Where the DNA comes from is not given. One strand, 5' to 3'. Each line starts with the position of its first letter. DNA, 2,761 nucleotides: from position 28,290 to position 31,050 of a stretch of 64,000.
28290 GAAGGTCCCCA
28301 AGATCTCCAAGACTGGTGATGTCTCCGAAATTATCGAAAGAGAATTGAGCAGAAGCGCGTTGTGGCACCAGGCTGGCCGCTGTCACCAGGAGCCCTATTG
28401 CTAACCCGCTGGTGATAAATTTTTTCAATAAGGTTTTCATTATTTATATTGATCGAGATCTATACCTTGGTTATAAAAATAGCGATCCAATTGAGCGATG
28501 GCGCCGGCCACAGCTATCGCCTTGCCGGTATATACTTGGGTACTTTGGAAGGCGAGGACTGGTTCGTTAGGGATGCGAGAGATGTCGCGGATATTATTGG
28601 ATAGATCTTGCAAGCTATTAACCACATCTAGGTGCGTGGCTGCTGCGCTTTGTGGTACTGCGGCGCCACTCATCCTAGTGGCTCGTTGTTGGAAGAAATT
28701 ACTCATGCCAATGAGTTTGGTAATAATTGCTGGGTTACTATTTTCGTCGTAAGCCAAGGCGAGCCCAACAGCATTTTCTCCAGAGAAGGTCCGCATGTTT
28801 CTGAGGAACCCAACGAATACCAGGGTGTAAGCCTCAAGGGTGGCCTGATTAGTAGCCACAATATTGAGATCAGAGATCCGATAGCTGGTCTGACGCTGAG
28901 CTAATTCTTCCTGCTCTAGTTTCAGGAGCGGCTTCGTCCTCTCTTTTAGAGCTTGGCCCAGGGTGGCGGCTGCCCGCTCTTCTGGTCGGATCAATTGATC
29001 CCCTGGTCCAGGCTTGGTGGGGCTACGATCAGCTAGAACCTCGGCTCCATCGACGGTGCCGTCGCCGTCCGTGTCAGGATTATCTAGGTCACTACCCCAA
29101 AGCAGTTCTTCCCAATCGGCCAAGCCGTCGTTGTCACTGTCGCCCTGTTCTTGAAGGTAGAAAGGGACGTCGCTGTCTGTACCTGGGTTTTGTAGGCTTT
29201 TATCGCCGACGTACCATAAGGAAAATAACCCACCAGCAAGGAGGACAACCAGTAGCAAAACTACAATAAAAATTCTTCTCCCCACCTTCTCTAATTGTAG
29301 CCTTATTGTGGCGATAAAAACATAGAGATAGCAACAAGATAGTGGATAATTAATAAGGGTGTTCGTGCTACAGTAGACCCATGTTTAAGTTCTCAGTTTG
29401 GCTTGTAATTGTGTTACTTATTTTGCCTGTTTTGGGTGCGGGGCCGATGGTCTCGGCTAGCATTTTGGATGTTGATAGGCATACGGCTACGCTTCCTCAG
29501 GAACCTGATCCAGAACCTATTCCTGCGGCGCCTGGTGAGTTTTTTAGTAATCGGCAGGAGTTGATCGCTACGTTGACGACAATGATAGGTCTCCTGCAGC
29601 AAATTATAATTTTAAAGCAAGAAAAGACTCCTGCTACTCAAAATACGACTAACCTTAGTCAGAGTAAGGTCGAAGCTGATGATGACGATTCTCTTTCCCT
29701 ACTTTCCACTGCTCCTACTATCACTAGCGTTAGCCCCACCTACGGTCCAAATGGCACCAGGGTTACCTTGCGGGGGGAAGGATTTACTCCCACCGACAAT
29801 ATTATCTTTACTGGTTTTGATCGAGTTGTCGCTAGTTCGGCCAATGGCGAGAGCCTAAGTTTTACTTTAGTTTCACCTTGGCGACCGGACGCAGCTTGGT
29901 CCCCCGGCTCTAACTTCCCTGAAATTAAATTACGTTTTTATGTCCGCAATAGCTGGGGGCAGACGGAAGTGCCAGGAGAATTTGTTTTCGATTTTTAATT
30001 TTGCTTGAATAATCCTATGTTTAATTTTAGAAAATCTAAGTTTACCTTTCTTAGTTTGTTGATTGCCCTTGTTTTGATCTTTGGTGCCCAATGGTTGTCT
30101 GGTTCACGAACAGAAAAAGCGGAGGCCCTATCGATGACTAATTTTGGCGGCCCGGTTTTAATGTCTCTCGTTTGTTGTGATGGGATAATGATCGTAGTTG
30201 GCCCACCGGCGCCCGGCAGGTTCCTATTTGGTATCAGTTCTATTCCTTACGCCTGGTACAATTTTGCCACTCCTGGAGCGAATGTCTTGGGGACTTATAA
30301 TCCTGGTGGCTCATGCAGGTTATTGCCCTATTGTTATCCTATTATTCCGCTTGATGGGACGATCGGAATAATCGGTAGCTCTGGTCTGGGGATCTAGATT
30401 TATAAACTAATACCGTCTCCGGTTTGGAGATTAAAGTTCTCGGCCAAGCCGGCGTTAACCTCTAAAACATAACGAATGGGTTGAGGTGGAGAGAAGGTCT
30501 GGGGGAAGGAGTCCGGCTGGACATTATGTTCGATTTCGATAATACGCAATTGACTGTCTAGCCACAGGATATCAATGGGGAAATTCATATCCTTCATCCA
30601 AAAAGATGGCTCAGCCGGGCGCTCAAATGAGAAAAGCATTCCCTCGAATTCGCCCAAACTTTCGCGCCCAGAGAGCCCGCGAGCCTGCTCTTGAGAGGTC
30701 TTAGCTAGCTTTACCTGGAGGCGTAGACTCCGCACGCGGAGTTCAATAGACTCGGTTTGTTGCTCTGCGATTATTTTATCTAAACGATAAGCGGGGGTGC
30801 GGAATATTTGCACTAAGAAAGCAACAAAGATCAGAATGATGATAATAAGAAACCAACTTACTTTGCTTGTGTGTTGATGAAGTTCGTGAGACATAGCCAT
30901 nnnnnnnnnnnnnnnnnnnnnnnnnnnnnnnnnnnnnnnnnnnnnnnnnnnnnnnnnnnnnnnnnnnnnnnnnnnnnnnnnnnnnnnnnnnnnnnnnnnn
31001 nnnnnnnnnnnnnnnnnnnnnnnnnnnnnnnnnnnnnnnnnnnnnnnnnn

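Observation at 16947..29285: A 12-kb minus-strand locus combining type IV secretion-like core parts with novel secreted repeat proteins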

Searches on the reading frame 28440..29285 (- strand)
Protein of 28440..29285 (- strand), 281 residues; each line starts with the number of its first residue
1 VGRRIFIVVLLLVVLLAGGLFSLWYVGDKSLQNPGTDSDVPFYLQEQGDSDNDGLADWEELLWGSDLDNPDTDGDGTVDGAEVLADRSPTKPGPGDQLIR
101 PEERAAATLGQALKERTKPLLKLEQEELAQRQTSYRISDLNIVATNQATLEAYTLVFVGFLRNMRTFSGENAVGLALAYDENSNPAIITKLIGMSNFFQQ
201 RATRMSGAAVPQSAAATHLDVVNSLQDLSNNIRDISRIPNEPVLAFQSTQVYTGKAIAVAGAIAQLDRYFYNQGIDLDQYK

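Call 8: search_protein_families(library=pfam, proteins=[window:28440-29285:-], max_evalue=0.01)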
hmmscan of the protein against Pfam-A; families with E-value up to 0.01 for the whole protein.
window:28440-29285:- (281 aa): 2 families
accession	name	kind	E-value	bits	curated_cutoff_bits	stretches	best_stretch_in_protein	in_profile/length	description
PF18884.5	TSP3_bac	-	0.00073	19.8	25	0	49-66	1-18/22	Bacterial TSP3 repeat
PF00036.39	EF-hand_1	-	0.0097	15.8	25.4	0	71-83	10-22/29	EF hand domain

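Call 46: search_solved_structures(query=A5, max_evalue=5)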
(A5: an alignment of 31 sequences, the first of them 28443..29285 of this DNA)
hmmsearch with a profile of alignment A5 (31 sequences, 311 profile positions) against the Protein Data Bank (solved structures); distinct sequences matched with E-value up to 5: 118 (the best 60 are shown).
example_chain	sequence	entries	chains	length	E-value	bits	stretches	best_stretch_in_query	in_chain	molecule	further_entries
7c7u_A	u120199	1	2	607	6e-06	29.1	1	47-97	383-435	Biofilm-associated surface protein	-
7c7r_B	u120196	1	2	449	7.4e-06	28.8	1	46-91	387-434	Biofilm-associated surface protein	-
6mi5_X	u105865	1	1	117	0.026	17.1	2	47-88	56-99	Lanmodulin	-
2k0j_A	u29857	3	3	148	0.027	17.1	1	40-78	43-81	calmodulin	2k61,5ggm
8fns_A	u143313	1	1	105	0.039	16.6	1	47-87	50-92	EF-hand domain-containing protein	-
3u0k_A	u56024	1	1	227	0.067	15.8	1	40-78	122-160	RCaMP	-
9mvw_A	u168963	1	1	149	0.085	15.5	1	40-78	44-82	Calmodulin-1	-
6dad_A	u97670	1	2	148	0.094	15.3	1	40-78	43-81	Calmodulin-1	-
6xxx_AAA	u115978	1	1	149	0.1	15.2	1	40-78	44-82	Calmodulin-1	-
6ui4_B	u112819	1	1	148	0.14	14.7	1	40-78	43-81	Calmodulin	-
6xy3_AAA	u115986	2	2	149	0.15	14.6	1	40-78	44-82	Calmodulin-1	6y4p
8b6q_A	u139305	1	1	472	0.15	14.6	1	40-78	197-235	Haloalkane dehalogenase,Calmodulin-1,Haloalkane dehalogenase,Calmodulin-1,M13 peptide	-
1mxe_A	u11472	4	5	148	0.17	14.5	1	40-78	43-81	Calmodulin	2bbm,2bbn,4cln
2bkh_B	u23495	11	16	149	0.17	14.5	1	40-78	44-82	CALMODULIN | AT15141p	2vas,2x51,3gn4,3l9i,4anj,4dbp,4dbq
1ooj_A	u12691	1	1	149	0.17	14.4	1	40-78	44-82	Calmodulin CMD-1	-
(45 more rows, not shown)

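Call 100: search_protein_families(library=pfam, alignment_id=A5, max_evalue=0.01)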
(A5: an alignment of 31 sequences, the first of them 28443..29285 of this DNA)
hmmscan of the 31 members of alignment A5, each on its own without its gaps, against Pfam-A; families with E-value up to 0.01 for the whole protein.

A. member 1, window:28443-29285:- (281 aa): 2 families
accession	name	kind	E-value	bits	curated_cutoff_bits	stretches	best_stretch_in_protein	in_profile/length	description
PF18884.5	TSP3_bac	-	0.00073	19.8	25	0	49-66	1-18/22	Bacterial TSP3 repeat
PF00036.39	EF-hand_1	-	0.0097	15.8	25.4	0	71-83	10-22/29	EF hand domain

B. families by the number of members that match (of 31 scanned): 3 families
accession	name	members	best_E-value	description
PF18884.5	TSP3_bac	14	2.8e-10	Bacterial TSP3 repeat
PF19903.4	DUF6376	2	0.0021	Family of unknown function (DUF6376)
PF00036.39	EF-hand_1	1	0.0097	EF hand domain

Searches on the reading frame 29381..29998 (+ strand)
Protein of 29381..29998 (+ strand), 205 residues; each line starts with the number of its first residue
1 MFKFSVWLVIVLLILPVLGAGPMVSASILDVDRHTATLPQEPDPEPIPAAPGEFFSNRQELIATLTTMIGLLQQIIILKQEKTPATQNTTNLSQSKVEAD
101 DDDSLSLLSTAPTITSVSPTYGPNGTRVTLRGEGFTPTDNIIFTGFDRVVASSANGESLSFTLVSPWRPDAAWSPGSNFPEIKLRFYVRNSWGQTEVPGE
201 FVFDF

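Call 8: search_protein_families(library=pfam, proteins=[window:29381-29998:+], max_evalue=0.01)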
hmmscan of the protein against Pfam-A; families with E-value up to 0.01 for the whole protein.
window:29381-29998:+ (205 aa): 1 family
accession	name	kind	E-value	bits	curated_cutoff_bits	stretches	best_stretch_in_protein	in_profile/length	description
PF01833.30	TIG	-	5.5e-05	23.5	20.9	1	112-161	1-54/84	IPT/TIG domain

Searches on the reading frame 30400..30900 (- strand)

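Call 8: search_protein_families(library=pfam, proteins=[window:30400-30900:-], max_evalue=0.01)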
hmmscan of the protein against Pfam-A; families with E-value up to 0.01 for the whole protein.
window:30400-30900:- (166 aa): 2 families
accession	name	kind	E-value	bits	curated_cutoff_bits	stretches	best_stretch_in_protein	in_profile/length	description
PF02643.20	DUF192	-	4.9e-32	110.4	27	1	62-165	2-95/96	Uncharacterized ACR, COG1430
PF02706.20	Wzz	-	0.01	16.6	25.5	0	13-68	16-71/91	Chain length determinant protein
